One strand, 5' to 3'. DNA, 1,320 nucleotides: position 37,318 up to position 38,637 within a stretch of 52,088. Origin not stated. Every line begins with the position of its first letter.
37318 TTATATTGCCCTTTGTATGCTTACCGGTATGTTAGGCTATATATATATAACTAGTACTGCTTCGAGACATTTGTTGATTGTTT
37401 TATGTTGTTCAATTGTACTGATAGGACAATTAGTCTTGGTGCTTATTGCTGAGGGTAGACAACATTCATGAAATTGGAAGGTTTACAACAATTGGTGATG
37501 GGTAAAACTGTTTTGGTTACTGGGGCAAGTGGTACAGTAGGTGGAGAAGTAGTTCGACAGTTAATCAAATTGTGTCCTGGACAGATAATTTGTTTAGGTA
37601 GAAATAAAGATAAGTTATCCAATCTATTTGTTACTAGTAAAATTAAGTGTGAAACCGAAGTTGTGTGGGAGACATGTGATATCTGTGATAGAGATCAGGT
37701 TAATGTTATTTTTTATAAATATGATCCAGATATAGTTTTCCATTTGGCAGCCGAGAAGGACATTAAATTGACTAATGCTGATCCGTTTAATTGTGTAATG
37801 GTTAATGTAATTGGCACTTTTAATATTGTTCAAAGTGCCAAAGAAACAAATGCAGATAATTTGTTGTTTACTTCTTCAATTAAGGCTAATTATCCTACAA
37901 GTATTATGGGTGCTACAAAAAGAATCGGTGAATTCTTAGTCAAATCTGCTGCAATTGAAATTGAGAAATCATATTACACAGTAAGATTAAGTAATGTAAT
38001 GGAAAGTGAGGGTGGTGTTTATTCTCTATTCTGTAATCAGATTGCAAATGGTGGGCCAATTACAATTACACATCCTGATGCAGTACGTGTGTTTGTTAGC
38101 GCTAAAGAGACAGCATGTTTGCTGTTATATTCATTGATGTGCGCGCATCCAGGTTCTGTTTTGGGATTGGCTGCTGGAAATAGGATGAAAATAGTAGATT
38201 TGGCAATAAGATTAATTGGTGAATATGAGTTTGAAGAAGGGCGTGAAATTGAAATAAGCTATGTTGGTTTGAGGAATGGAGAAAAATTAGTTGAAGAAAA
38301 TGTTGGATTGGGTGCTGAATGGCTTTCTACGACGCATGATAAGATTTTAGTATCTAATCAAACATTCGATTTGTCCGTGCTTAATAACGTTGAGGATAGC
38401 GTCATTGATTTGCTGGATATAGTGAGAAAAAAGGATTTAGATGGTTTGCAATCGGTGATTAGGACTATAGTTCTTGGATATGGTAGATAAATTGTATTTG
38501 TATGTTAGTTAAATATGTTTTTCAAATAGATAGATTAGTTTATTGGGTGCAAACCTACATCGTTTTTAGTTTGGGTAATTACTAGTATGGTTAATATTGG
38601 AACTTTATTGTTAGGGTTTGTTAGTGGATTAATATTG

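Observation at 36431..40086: Permuted PGT / CapD(PglF, WbpM) architecture: PGT, then a soluble dehydratase-like domain, then a second PGT fused to the 4-TM domain that normally belongs to the dehydratase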

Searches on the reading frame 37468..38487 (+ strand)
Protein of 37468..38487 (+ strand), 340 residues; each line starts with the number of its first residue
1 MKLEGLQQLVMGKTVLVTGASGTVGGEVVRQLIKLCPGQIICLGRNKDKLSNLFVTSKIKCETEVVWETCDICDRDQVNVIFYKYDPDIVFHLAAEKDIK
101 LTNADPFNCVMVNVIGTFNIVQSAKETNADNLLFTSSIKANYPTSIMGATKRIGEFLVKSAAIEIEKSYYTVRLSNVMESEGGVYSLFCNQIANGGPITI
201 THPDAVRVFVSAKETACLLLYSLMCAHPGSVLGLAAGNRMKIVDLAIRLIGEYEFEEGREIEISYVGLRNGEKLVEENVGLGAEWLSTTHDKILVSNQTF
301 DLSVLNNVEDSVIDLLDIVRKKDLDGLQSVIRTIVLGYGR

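Call 3: search_protein_families(library=pfam, proteins=[window:37468-38487:+], max_evalue=1)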
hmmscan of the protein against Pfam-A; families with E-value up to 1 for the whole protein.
window:37468-38487:+ (340 aa): 11 families
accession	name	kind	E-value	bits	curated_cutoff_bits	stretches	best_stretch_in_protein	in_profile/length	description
PF02719.21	Polysacc_synt_2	-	2.1e-63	214.7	20.2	1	15-295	1-290/293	Polysaccharide biosynthesis protein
PF01370.27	Epimerase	-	1.1e-21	77.8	20.9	1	15-221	1-223/240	NAD dependent epimerase/dehydratase family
PF16363.11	GDP_Man_Dehyd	-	1.2e-16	61.5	27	1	16-133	1-125/332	GDP-mannose 4,6 dehydratase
PF01073.25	3Beta_HSD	-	7e-12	45.4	22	1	16-143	1-122/280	3-beta hydroxysteroid dehydrogenase/isomerase family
PF04321.23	RmlD_sub_bind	-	8.3e-11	41.9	27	1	14-183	2-157/287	RmlD substrate binding domain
PF08659.16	KR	-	8.5e-10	39.3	22.6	1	14-140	2-139/180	KR domain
PF07993.18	NAD_binding_4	-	8.6e-08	32.1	20.1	1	17-139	1-138/258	Male sterility protein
PF00106.31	adh_short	-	1.7e-06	28.1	26.6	1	13-168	1-170/195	short chain dehydrogenase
PF13460.12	NAD_binding_10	-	1.5e-05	25.4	27.2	1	19-155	1-114/184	NAD(P)H-binding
PF05368.20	NmrA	-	0.066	13.2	27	1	12-36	2-25/298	NmrA-like family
PF01488.26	Shikimate_DH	-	0.18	12.3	24.3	0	11-54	11-53/138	Shikimate / quinate 5-dehydrogenase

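Call 4: search_protein_families(library=ncbifam, proteins=[window:37468-38487:+], max_evalue=1)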
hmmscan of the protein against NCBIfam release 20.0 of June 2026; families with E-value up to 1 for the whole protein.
window:37468-38487:+ (340 aa): 92 families (the best 25 are shown)
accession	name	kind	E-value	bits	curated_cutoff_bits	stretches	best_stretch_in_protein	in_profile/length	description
TIGR03589.1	PseB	equivalog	3.1e-29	101.9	407.75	1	12-280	4-263/324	UDP-N-acetylglucosamine 4,6-dehydratase (inverting)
TIGR04130.1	FnlA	equivalog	5e-25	88.1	730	1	12-277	4-263/337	UDP-N-acetylglucosamine 4,6-dehydratase/5-epimerase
NF007490.0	PRK10084.1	subfamily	3.6e-16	59.1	649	1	15-126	3-113/361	dTDP-glucose 4,6-dehydratase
NF007582.0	PRK10217.1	equivalog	1.2e-15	57.5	698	1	13-126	2-114/355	dTDP-glucose 4,6-dehydratase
TIGR02622.1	CDP_4_6_dhtase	equivalog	1e-14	54.4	278.45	1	12-129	4-120/352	CDP-glucose 4,6-dehydratase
TIGR01181.1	dTDP_gluc_dehyt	equivalog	1.6e-14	53.8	365.1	1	15-130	2-117/321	dTDP-glucose 4,6-dehydratase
TIGR01179.1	galE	equivalog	5e-14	51.9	262.3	1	15-138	2-122/332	UDP-glucose 4-epimerase GalE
NF007956.0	PRK10675.1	subfamily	1.4e-11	44.1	394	1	14-138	2-125/338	UDP-glucose 4-epimerase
TIGR03466.1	HpnA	hypoth_equivalog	7.6e-11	41.5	367.65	1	14-139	2-115/327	hopanoid-associated sugar epimerase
TIGR04180.1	EDH_00030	hypoth_equivalog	8.4e-11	41.5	475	1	15-138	1-122/297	NAD-dependent 4,6-dehydratase LegB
TIGR01214.1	rmlD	equivalog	7.9e-10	38.3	224.05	1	14-183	1-156/285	dTDP-4-dehydrorhamnose reductase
NF005539.0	PRK07201.1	equivalog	3.8e-08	32.5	549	1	7-81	365-437/657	SDR family oxidoreductase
NF042423.1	oxyalk_red_Shew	equivalog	8.9e-08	31.6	580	1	13-137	9-118/331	2-alkyl-3-oxoalkanoate reductase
NF045894.1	PKS_plus_SDR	equivalog_domain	3.6e-07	28.2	1740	1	12-142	1157-1297/1515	type I polyketide synthase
NF005449.0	PRK07041.1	equivalog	7.5e-07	29.3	257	1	10-165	5-165/240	SDR family oxidoreductase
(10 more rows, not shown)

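Call 20: search_solved_structures(query=window:37468-38487:+, max_evalue=1e-10, show_alignments=2)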
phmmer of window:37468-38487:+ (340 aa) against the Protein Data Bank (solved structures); distinct sequences matched with E-value up to 1e-10: 15.
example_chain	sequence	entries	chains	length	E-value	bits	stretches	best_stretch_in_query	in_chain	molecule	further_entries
5bjw_A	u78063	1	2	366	1.9e-41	145.5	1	10-309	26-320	WlaL protein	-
5bju_A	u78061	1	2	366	4.9e-41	144.1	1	10-309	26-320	WlaL protein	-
5bjx_A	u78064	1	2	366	1.3e-40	142.7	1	10-309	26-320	WlaL protein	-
5bjy_A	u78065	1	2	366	3.3e-40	141.4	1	10-309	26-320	WlaL protein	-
5bjv_A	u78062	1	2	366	3.5e-40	141.3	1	10-309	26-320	WlaL protein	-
3vvb_A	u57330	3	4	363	1e-27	100.3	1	13-277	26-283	CapE | Capsular polysaccharide synthesis enzyme Cap8E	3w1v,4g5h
3vvc_A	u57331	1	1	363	3.8e-27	98.5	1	13-277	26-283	Capsular polysaccharide synthesis enzyme Cap8E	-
6bwc_A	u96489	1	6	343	4e-25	91.8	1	12-278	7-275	Polysaccharide biosynthesis protein CapD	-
4j2o_A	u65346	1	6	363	2.5e-22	82.6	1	11-277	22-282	UDP-N-acetylglucosamine 4,6-dehydratase/5-epimerase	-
2gn4_A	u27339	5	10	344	5e-17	65.2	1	5-277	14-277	UDP-GlcNAc C6 dehydratase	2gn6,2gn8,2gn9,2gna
4tqg_A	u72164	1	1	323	1.5e-14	57.1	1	11-279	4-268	Putative dTDP-d-glucose 4 6-dehydratase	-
1g1a_A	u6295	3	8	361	1.3e-12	50.7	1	15-125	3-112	DTDP-D-GLUCOSE 4,6-DEHYDRATASE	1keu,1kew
3pvz_A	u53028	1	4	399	3.6e-12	49.2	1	6-229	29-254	UDP-N-acetylglucosamine 4,6-dehydratase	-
8du1_A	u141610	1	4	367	8.9e-12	48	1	13-127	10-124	dTDP-glucose 4,6-dehydratase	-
1bxk_A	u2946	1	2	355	1.5e-11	47.2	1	14-125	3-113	PROTEIN (DTDP-GLUCOSE 4,6-DEHYDRATASE)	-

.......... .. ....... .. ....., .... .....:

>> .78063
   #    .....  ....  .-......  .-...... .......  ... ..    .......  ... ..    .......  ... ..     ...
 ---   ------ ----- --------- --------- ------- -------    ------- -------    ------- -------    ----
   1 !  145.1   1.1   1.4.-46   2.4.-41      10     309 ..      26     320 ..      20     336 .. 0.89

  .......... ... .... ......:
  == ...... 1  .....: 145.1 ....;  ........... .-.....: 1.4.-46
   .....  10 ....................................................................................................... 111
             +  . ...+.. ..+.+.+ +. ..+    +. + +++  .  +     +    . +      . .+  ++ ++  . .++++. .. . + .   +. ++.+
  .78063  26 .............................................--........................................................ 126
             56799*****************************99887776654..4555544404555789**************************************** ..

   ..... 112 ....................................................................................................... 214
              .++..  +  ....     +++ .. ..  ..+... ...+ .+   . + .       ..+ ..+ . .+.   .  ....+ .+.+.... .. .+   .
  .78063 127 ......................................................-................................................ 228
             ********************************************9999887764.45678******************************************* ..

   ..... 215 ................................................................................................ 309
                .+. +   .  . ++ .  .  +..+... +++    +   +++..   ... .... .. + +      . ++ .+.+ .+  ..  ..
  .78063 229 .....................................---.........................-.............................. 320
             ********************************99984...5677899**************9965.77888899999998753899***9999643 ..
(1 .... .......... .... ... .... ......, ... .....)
